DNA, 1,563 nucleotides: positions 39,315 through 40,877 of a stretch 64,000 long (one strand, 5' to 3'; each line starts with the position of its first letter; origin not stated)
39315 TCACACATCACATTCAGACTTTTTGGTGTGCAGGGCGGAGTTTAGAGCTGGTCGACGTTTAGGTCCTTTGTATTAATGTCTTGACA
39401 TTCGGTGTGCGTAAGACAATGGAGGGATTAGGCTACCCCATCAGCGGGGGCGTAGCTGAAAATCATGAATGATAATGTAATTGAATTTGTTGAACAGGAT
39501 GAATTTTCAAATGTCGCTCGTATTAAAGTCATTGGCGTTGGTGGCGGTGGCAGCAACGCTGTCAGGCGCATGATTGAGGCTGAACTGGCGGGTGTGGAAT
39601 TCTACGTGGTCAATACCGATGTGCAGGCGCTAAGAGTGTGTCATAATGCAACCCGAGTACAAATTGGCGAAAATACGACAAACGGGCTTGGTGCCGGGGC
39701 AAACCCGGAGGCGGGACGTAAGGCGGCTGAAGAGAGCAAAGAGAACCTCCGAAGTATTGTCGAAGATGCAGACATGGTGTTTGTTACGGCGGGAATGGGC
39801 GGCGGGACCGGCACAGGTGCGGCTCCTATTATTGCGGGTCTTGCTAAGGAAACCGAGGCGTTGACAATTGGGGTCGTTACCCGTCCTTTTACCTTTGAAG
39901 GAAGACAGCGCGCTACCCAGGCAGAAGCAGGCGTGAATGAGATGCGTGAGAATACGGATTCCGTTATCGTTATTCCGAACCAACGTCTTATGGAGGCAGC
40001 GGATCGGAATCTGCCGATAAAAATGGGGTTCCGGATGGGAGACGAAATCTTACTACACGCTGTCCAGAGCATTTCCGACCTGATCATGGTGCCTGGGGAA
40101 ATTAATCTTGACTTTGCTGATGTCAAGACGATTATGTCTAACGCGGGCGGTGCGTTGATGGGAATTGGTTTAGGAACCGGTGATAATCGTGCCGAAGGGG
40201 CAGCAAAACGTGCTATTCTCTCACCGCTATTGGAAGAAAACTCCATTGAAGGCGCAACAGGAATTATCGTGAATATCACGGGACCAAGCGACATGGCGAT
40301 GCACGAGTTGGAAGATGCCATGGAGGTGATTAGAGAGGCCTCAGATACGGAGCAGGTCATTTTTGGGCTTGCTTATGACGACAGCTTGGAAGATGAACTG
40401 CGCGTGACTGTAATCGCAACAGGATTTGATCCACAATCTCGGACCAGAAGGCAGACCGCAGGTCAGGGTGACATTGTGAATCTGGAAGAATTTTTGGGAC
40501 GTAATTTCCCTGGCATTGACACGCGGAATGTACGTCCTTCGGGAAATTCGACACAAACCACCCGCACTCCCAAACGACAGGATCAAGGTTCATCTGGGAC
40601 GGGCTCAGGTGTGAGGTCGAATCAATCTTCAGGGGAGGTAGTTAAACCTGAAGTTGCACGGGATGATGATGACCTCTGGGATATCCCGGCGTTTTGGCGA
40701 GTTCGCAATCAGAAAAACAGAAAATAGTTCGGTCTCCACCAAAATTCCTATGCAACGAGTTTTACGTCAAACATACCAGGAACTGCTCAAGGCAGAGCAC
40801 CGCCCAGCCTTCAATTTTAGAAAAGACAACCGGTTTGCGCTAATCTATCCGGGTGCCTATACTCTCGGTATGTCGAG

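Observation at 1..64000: Extreme local expansion of the PhyH family: nine paralogs in 64 kb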

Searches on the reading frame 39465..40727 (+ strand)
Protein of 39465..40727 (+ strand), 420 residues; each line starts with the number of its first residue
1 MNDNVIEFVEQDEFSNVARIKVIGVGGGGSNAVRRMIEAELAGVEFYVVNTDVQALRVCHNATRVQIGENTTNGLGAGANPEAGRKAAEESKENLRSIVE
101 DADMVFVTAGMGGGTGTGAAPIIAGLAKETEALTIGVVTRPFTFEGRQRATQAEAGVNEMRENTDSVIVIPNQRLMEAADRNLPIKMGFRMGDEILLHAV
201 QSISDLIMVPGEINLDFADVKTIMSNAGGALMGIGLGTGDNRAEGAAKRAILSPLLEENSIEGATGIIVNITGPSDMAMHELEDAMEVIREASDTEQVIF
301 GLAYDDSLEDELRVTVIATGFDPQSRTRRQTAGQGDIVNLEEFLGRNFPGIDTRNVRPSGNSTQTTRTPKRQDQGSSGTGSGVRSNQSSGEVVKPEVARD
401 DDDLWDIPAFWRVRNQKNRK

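Call 8: search_protein_families(library=pfam, proteins=[window:39465-40727:+], max_evalue=0.001)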
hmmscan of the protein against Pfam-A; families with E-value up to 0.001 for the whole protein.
window:39465-40727:+ (420 aa): 2 families
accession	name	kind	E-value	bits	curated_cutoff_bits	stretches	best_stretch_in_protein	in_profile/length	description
PF00091.31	Tubulin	-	9.5e-49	166.7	33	1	19-179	1-189/190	Tubulin/FtsZ family, GTPase domain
PF12327.13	FtsZ_C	-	1.5e-28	99.3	27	1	228-322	1-95/95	FtsZ family, C-terminal domain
